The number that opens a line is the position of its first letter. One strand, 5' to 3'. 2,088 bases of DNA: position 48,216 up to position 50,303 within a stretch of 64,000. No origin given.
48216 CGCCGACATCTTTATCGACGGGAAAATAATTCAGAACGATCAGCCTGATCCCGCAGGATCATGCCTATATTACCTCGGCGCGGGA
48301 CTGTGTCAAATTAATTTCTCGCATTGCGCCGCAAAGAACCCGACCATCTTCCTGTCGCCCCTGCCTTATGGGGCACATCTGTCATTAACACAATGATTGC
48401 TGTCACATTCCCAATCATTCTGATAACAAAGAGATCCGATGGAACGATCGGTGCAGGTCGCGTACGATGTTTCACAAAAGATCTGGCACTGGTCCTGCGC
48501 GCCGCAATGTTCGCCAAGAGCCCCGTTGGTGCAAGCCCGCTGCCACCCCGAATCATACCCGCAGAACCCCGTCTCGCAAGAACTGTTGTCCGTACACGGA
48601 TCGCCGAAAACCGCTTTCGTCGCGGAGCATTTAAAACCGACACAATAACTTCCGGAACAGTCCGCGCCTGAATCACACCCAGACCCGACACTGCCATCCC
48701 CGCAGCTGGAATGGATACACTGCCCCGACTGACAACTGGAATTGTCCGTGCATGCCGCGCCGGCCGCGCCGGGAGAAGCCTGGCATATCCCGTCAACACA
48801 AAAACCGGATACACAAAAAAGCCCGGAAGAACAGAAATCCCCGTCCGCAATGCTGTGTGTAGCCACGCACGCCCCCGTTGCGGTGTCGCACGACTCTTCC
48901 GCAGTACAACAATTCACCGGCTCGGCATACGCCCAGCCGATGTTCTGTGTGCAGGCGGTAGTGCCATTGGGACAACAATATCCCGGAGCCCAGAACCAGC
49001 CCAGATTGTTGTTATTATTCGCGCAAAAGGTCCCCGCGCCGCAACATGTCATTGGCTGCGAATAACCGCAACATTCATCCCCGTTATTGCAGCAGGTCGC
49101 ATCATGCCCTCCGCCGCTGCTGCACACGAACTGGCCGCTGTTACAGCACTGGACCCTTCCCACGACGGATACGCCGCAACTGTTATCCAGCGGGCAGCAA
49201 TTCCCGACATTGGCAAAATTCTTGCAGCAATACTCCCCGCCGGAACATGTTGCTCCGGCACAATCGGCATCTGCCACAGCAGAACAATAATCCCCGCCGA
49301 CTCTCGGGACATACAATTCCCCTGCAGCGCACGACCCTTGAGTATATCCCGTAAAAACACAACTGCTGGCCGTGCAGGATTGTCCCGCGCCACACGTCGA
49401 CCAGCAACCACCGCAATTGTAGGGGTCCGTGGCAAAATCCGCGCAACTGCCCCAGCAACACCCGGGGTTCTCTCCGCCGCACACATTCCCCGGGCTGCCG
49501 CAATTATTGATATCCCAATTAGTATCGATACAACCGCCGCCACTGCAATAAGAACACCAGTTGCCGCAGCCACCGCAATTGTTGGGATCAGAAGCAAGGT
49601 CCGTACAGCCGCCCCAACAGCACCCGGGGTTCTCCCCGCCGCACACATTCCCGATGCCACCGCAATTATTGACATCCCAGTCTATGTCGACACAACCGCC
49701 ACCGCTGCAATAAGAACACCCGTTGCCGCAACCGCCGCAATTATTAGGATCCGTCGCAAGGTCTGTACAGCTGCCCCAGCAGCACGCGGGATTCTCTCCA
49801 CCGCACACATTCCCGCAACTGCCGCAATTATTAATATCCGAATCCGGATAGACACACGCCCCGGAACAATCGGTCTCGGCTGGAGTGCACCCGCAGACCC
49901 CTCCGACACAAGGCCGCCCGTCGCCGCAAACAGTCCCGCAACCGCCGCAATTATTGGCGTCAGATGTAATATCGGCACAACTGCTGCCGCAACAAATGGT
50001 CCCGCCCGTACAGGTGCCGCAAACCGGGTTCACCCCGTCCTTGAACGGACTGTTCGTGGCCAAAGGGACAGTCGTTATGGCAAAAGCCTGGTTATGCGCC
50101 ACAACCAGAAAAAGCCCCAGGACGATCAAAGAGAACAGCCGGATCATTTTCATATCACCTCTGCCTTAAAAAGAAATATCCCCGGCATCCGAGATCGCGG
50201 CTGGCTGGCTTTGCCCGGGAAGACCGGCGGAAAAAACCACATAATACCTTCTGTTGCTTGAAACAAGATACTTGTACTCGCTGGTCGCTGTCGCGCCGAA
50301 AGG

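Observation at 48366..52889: Two paralogous giant cysteine-rich proteins built from Stig1-type repeats with shuffled module order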

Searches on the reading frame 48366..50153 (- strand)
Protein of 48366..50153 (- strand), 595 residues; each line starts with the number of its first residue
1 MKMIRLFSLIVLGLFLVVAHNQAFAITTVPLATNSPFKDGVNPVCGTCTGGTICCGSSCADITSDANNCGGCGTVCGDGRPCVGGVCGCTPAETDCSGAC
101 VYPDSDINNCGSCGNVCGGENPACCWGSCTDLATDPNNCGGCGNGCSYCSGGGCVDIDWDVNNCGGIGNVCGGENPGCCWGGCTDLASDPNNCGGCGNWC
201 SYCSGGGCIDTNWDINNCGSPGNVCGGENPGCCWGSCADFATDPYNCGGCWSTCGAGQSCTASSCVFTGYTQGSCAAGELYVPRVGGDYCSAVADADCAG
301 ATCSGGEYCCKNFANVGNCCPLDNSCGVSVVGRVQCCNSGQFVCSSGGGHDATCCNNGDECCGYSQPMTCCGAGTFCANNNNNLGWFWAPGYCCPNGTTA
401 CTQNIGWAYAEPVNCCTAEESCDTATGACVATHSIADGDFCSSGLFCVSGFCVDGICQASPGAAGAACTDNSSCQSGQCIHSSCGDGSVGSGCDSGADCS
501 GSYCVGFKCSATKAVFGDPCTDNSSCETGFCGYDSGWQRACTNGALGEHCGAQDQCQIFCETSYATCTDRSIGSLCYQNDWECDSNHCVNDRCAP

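Call 3: search_protein_families(library=pfam, proteins=[window:48366-50153:-], max_evalue=1)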
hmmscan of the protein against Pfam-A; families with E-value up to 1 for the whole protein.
window:48366-50153:- (595 aa): 1 family
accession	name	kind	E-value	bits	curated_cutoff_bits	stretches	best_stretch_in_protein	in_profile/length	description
PF04885.19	Stig1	-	8.2e-18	65.1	24.1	6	202-267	20-84/85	Stigma-specific STIG1-like protein family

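Call 11: find_homologous_proteins(query=window:48366-50153:-, max_evalue=0.00001)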
Query window:48366-50153:- (595 aa): 899 proteins with E <= 0.00001 among 8000 candidates; the best 120 are listed.
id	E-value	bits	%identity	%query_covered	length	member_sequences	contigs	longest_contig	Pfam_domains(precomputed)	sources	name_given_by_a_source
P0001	0.0e+0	1349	100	100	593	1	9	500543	PF04885.20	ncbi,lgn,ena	-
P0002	3.2e-165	570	55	57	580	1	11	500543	PF04885.20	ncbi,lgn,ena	-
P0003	1.8e-38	151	34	37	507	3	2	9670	PF04885.20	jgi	jgi:hypothetical protein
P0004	4.8e-38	149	35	34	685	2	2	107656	PF04885.20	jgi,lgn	jgi:hypothetical protein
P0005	5.1e-37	146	36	39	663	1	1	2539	PF04885.20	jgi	jgi:hypothetical protein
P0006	2.2e-35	140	34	36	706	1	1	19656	PF04885.20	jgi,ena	-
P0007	1.1e-34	138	42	37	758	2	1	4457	PF04885.20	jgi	-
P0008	1.2e-34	138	33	43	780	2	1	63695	PF04885.20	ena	-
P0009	2.3e-34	137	38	38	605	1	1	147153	PF04885.20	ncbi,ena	-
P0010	5.6e-34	136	35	36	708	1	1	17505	PF04885.20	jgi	jgi:hypothetical protein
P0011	5.2e-32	129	36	42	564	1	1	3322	PF04885.20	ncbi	-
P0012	2.2e-31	127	37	39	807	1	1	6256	PF04885.20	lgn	-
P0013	5.0e-31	126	36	37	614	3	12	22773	PF04885.20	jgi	jgi:hypothetical protein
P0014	5.5e-31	126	34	37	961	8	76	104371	PF00415.25,PF04885.20,PF13540.13,PF25390.2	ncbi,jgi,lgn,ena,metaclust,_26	metaclust:\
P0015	3.8e-30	123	37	36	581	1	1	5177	PF04885.20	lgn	-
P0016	4.8e-30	123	35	37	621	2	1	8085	PF04885.20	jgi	jgi:hypothetical protein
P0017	7.2e-30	122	39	36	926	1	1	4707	PF04885.20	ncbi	-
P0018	1.5e-29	121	35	59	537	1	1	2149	PF04885.20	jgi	jgi:stigma-specific protein Stig1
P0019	1.6e-29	121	35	43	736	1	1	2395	PF04885.20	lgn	-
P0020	1.8e-29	121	35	37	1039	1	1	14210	PF04885.20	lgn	-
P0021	2.4e-29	120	38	37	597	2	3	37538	PF04885.20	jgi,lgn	jgi:hypothetical protein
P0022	1.2e-28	118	32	37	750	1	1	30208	PF00756.27,PF04885.20,PF10503.15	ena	-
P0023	1.3e-28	118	37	38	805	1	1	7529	PF04885.20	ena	-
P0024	4.4e-28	116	34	37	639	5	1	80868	PF04885.20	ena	-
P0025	6.7e-28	116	36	37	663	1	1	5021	PF13360.14,PF04885.20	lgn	-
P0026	8.0e-28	115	37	38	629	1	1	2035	PF04885.20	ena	-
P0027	8.2e-28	115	35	39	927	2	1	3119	PF04885.20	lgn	-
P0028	1.0e-27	115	37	38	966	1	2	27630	PF04885.20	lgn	-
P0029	2.5e-27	114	33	36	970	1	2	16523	PF04885.20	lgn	-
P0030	2.6e-27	114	38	35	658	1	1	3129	PF04885.20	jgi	jgi:hypothetical protein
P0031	3.9e-27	113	33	37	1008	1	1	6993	PF16627.11,PF04885.20,PF02191.24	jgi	jgi:hypothetical protein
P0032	4.1e-27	113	36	37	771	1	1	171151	PF04885.20,PF01344.32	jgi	-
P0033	4.3e-27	113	36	36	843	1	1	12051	PF04885.20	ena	-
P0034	7.4e-27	112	36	39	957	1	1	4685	PF04885.20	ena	-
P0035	1.1e-26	112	33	40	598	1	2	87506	PF04885.20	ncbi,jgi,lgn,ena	-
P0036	1.8e-26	111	34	37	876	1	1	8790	PF04885.20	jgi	jgi:Stigma-specific protein, Stig1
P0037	7.5e-26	109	36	35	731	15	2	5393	PF01551.30,PF04885.20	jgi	jgi:murein DD-endopeptidase MepM/ murein hydrolase activator NlpD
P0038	7.6e-26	109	34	37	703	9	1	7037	PF04885.20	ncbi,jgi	jgi:hypothetical protein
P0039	9.5e-26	109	38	42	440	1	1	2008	PF04885.20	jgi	jgi:hypothetical protein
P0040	2.9e-25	107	35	35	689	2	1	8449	PF04885.20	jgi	jgi:poly(3-hydroxybutyrate) depolymerase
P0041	8.4e-25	105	35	33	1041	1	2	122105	PF04885.20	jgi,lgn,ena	-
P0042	1.0e-24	105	41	36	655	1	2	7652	PF04885.20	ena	-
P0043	1.0e-24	105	30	41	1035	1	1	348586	PF04885.20,PF13620.13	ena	-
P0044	1.2e-24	105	37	35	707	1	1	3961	PF04885.20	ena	-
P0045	2.0e-24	104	33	35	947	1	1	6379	PF04885.20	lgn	-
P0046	2.8e-24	104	31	44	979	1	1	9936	PF10462.16,PF04885.20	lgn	-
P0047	1.7e-23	101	34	37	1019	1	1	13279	PF04885.20,PF21671.3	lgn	-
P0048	1.7e-23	101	32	43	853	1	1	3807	PF10462.16,PF04885.20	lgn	-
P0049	2.4e-23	101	37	35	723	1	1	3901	PF02369.23,PF04885.20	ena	-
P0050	2.8e-23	100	36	42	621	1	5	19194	PF04151.22,PF04885.20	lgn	-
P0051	3.2e-23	100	32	37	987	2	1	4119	PF04885.20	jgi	-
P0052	4.0e-23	100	38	41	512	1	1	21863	PF04885.20,PF02784.23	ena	-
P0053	5.3e-23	100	38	26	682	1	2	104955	PF00147.24,PF04885.20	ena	-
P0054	8.4e-23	99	36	36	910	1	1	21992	PF04885.20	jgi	jgi:hypothetical protein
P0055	1.4e-22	98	34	35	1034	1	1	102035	PF04885.20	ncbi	ncbi:MAG: hypothetical protein QM784_19295 [Polyangiaceae bacterium]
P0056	2.3e-22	97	33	46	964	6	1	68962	PF04885.20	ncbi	ncbi:MAG: hypothetical protein R3B99_10495 [Polyangiales bacterium]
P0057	2.5e-22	97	34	37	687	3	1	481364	PF04885.20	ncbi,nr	ncbi:MAG TPA: MXAN_6577-like cysteine-rich protein [Polyangiaceae bacterium]|nr:MXAN_6577-like cyste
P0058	3.0e-22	97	38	36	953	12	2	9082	PF04885.20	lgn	-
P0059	4.8e-22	96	35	37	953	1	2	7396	PF00415.25,PF04885.20,PF13540.13,PF25390.2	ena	-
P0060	6.7e-22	96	33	35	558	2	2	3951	PF04885.20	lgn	-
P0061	7.4e-22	96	37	37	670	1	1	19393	PF04885.20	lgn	-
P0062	7.5e-22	96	40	33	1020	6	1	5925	PF04885.20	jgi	-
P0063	8.9e-22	95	35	37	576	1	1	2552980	PF04885.20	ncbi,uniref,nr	ncbi:hypothetical protein GIW81_08785 [Hyphomicrobium sp. xq]|uniref:Uncharacterized protein n=1 Tax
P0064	9.5e-22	95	31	45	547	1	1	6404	PF04885.20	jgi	jgi:hypothetical protein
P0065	1.0e-21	95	38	35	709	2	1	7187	PF24681.2,PF04885.20,PF01344.32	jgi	jgi:hypothetical protein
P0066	1.1e-21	95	44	33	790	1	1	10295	PF04885.20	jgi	jgi:hypothetical protein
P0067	1.6e-21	95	29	38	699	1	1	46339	PF04885.20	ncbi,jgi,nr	ncbi:MAG: hypothetical protein RBU37_01655 [Myxococcota bacterium]|jgi:hypothetical protein|nr:hypot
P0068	2.0e-21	94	40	37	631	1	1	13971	PF04885.20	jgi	jgi:hypothetical protein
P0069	2.4e-21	94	42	17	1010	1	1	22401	PF04885.20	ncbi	ncbi:MAG: MXAN_6577-like cysteine-rich protein, partial [Polyangiales bacterium]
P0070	2.8e-21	94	35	40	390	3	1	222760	PF04885.20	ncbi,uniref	ncbi:hypothetical protein [Methanoregula sp.]|uniref:hypothetical protein n=1 Tax=Methanoregula sp. 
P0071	3.0e-21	94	36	38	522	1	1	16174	PF00147.24,PF04885.20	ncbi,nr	ncbi:MAG: hypothetical protein HY744_00600 [Deltaproteobacteria bacterium]|nr:hypothetical protein [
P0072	3.3e-21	94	32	44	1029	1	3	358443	PF04885.20,PF06739.18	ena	-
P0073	3.4e-21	94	34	36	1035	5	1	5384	PF10462.16,PF04885.20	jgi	jgi:hypothetical protein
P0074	3.9e-21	93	36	37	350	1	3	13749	PF04885.20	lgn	-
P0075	4.5e-21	93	38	37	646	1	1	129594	PF04885.20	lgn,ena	-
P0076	4.6e-21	93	33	35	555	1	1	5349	PF04885.20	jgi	-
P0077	5.4e-21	93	34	37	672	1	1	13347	PF04885.20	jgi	-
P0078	8.4e-21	92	39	34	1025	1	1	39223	PF22073.3,PF15780.12,PF04885.20,PF22544.3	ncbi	-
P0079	8.8e-21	92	38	35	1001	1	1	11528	PF04885.20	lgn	-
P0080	1.1e-20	92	33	35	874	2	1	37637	PF02369.23,PF04885.20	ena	-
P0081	1.2e-20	92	33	38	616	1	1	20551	PF00942.26,PF04885.20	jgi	jgi:hypothetical protein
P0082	1.5e-20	91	36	37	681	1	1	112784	PF13360.14,PF04885.20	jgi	jgi:hypothetical protein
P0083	1.7e-20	91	34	40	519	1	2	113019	PF04885.20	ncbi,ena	-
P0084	1.8e-20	91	38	37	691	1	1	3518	PF04151.22,PF04885.20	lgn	-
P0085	2.3e-20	91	34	37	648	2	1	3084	PF04885.20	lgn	-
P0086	2.5e-20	91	39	37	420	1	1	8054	PF23657.2,PF04885.20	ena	-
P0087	2.9e-20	90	37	27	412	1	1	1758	PF04885.20,PF07588.18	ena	-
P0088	2.9e-20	90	30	39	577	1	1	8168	PF04885.20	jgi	jgi:hypothetical protein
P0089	2.9e-20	90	31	37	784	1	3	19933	PF00147.24,PF04885.20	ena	-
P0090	3.8e-20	90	36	38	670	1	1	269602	PF04885.20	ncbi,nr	ncbi:MAG: hypothetical protein IPM54_40650 [Polyangiaceae bacterium]|nr:hypothetical protein [Polyan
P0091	5.8e-20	89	41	36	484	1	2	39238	PF04885.20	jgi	jgi:hypothetical protein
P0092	6.2e-20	89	43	28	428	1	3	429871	PF04885.20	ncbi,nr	ncbi:hypothetical protein CNMCM8980_006197 [Aspergillus fumigatiaffinis]|nr:hypothetical protein CNM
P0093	6.3e-20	89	40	37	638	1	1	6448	PF04885.20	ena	-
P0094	7.0e-20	89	39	26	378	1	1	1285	PF04885.20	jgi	jgi:hypothetical protein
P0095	7.6e-20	89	35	37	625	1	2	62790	PF04885.20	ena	-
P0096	7.8e-20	89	37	37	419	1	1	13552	PF04885.20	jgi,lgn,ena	-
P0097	8.5e-20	89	34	36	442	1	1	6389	PF04885.20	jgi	jgi:hypothetical protein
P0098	9.5e-20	89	40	38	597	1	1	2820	PF11617.14,PF04885.20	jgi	jgi:hypothetical protein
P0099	1.3e-19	88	30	46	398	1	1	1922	PF04885.20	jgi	jgi:hypothetical protein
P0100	1.4e-19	88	33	37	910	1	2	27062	PF04885.20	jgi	jgi:hypothetical protein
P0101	1.5e-19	88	38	33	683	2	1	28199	PF04885.20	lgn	-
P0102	1.7e-19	88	37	37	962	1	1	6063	PF04885.20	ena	-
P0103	1.9e-19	88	39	37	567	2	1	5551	PF04885.20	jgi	-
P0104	2.1e-19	88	31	36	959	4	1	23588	PF04885.20,PF24684.2,PF08450.19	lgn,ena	-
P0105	2.8e-19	87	33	37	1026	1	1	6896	PF04885.20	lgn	-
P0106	3.0e-19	87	34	35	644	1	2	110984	PF00942.26,PF04885.20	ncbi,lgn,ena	-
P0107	3.0e-19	87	35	37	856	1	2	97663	PF04885.20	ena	-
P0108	3.0e-19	87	35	35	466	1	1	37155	PF04885.20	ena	-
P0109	4.8e-19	86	36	41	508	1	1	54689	PF04885.20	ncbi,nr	ncbi:MAG: hypothetical protein JW751_10725 [Polyangiaceae bacterium]|nr:hypothetical protein [Polyan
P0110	5.7e-19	86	32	41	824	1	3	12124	PF10462.16,PF04885.20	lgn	-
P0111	6.9e-19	86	30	47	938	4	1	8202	PF04885.20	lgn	-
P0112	7.0e-19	86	35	37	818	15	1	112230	PF07752.17,PF01095.26,PF04885.20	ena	-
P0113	7.4e-19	86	36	37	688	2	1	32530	PF04885.20,PF24684.2,PF01436.28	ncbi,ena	-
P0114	1.9e-18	84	37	40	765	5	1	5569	PF04885.20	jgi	-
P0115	1.9e-18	84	34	45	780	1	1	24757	PF26766.1,PF04885.20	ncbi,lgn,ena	-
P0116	2.0e-18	84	33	43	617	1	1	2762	PF04885.20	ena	-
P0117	2.0e-18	84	35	37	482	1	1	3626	PF04885.20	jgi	jgi:hypothetical protein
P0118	3.0e-18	84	35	35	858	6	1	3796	PF02369.23,PF04885.20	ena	-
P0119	4.0e-18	83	33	45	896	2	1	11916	PF26766.1,PF04885.20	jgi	-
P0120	4.7e-18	83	34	37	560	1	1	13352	PF04885.20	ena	-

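Call 13: list_cluster_members(proteins=[P0001, P0002])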
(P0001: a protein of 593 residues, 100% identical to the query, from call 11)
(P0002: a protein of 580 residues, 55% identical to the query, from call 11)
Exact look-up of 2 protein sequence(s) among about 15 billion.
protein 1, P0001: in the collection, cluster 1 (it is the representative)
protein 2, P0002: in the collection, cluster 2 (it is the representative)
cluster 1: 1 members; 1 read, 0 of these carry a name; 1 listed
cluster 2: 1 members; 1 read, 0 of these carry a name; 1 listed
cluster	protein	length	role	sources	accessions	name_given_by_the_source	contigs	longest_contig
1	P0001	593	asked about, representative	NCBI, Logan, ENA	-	-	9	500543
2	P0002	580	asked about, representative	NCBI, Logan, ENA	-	-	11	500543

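Call 14: search_protein_families(library=ncbifam, proteins=[window:48366-50153:-], max_evalue=0.01)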
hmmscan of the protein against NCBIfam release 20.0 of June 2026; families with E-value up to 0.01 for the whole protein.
window:48366-50153:- (595 aa): 1 family
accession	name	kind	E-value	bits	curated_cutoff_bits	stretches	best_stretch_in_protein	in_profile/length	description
NF041328.1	C_rich_MXAN6577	subfamily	4.5e-17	62.3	100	2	47-147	20-134/145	MXAN_6577-like cysteine-rich protein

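Call 15: find_encoding_contigs(protein=P0002, flank=3000, max_places=10)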
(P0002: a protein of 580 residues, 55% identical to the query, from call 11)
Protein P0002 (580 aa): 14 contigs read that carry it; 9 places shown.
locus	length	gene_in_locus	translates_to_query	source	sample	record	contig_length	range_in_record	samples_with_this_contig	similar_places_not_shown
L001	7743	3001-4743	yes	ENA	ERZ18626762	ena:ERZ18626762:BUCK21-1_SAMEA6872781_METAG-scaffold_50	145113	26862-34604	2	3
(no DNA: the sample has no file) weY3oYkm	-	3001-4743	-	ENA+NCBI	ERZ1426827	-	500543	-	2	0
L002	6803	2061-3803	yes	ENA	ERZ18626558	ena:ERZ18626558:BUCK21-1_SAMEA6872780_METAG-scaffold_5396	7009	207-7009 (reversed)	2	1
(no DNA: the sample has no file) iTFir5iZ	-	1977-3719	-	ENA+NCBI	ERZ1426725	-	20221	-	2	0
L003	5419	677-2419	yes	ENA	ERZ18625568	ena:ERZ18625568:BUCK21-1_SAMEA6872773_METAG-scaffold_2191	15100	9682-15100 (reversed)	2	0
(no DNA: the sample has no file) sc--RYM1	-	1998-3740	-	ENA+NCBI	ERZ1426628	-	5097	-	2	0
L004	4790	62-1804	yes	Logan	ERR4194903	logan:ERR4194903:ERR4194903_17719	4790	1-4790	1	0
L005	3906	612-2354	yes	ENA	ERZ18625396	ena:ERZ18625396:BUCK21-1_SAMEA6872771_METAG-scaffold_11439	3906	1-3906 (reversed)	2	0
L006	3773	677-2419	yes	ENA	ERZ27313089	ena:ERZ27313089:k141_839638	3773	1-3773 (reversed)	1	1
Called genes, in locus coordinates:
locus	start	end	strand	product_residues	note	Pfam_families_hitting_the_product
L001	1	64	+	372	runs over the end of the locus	PF13385:Laminin_G_3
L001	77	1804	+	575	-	PF11104:PilM_2, PF14450:FtsA (weak)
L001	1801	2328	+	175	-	PF04350:PilO (faint)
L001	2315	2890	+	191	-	-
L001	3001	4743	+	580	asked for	PF04885:Stig1 (weak)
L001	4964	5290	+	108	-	-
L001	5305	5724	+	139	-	PF07963:N_methyl, PF08334:T2SSG (weak)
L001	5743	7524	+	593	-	PF04885:Stig1 (weak)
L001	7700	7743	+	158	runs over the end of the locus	-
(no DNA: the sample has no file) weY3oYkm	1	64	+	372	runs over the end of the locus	PF13385:Laminin_G_3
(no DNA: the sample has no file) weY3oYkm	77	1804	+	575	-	PF11104:PilM_2, PF14450:FtsA (weak)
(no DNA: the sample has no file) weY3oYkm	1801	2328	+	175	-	PF04350:PilO (faint)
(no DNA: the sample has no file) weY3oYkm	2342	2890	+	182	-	-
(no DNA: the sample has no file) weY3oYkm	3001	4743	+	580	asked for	PF04885:Stig1 (weak)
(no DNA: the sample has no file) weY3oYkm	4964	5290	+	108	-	-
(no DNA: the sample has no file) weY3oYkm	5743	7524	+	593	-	PF04885:Stig1 (weak)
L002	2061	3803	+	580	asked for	PF04885:Stig1 (weak)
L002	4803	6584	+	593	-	PF04885:Stig1 (weak)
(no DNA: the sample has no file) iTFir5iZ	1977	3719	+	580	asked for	PF04885:Stig1 (weak)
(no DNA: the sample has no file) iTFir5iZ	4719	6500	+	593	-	PF04885:Stig1 (weak)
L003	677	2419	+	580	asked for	PF04885:Stig1 (weak)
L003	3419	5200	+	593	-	PF04885:Stig1 (weak)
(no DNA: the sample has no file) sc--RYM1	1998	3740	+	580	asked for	PF04885:Stig1 (weak)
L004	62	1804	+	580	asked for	PF04885:Stig1 (weak)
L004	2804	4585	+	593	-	PF04885:Stig1 (weak)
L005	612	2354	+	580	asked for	PF04885:Stig1 (weak)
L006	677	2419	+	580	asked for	PF04885:Stig1 (weak)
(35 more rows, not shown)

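Call 43: search_solved_structures(query=window:48369-50153:-, max_evalue=1, show_alignments=2)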
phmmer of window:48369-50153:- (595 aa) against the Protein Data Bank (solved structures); distinct sequences matched with E-value up to 1: 0.

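Call 47: find_encoding_contigs(protein=P0009, flank=10000, max_places=2)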
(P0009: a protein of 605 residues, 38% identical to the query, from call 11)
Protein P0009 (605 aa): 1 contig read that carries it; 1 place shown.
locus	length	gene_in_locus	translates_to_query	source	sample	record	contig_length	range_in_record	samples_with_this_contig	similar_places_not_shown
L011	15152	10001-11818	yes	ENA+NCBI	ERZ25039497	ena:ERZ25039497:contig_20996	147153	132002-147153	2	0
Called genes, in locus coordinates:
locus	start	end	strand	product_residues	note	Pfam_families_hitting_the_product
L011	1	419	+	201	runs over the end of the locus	PF00072:Response_reg, PF00196:GerE, PF04545:Sigma70_r4 (faint)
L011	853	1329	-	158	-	-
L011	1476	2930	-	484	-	PF20042:DUF6444, PF13005:zf-IS66 (weak), PF03050:DDE_Tnp_IS66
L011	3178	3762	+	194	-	PF08378:NERD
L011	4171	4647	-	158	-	-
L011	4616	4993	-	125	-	PF00496:SBP_bac_5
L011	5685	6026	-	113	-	PF21783:YNCE (weak)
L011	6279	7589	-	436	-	PF00486:Trans_reg_C, PF03704:BTAD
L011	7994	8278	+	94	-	-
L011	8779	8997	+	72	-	-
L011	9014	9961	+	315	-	PF18047:PatG_D, PF18065:PatG_C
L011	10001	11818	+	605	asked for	PF04885:Stig1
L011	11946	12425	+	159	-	-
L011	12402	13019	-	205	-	-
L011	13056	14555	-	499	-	PF00078:RVT_1, PF08388:GIIM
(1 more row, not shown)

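Call 48: find_encoding_contigs(protein=P0004, flank=10000, max_places=2)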
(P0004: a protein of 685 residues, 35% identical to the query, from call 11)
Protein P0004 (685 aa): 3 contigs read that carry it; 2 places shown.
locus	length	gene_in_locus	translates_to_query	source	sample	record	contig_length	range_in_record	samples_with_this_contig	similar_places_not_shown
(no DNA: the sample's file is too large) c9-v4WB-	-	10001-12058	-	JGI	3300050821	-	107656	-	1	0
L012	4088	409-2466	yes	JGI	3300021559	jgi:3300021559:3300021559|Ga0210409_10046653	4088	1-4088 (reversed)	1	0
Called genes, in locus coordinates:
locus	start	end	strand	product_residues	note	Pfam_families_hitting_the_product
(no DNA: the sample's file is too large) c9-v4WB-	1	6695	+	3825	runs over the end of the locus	PF13174:TPR_6 (faint), PF13176:TPR_7 (faint), PF13428:TPR_14 (faint), PF13431:TPR_17 (faint), PF13432:TPR_16 (faint), PF25064:ARM_TT21_5th (faint), PF07719:TPR_2 (faint), PF14559:TPR_19 (weak), +3 more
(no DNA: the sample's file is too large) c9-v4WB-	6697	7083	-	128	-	PF01042:Ribonuc_L-PSP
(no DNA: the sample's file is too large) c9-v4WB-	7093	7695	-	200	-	PF21176:RecR_HhH, PF13662:Toprim_4, PF01751:Toprim (faint), PF21175:RecR_C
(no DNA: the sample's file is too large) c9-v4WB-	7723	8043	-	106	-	PF02575:YbaB_DNA_bd, PF27198:FlaEY_3rd (weak)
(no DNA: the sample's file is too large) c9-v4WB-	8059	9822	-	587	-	PF13177:DNA_pol3_delta2, PF00004:AAA (weak), PF22608:DNAX_ATPase_lid, PF12169:DNA_pol3_gamma3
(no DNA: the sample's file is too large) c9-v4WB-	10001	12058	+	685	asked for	PF04885:Stig1 (faint)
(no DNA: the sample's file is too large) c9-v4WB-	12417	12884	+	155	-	PF01575:MaoC_dehydratas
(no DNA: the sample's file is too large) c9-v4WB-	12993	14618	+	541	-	PF00069:Pkinase, PF07714:PK_Tyr_Ser-Thr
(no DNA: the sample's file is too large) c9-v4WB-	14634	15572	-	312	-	-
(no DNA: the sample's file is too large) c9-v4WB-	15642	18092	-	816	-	PF07690:MFS_1 (faint), PF01564:Spermine_synth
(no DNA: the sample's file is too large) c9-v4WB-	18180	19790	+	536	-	PF00890:FAD_binding_2, PF07992:Pyr_redox_2 (faint), PF02910:Succ_DH_flav_C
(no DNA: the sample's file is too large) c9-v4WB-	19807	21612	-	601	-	-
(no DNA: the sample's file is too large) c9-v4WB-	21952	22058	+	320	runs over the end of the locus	PF00676:E1_dh, PF13292:DXP_synthase_N (weak)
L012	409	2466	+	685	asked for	PF04885:Stig1 (faint)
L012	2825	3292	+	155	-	PF01575:MaoC_dehydratas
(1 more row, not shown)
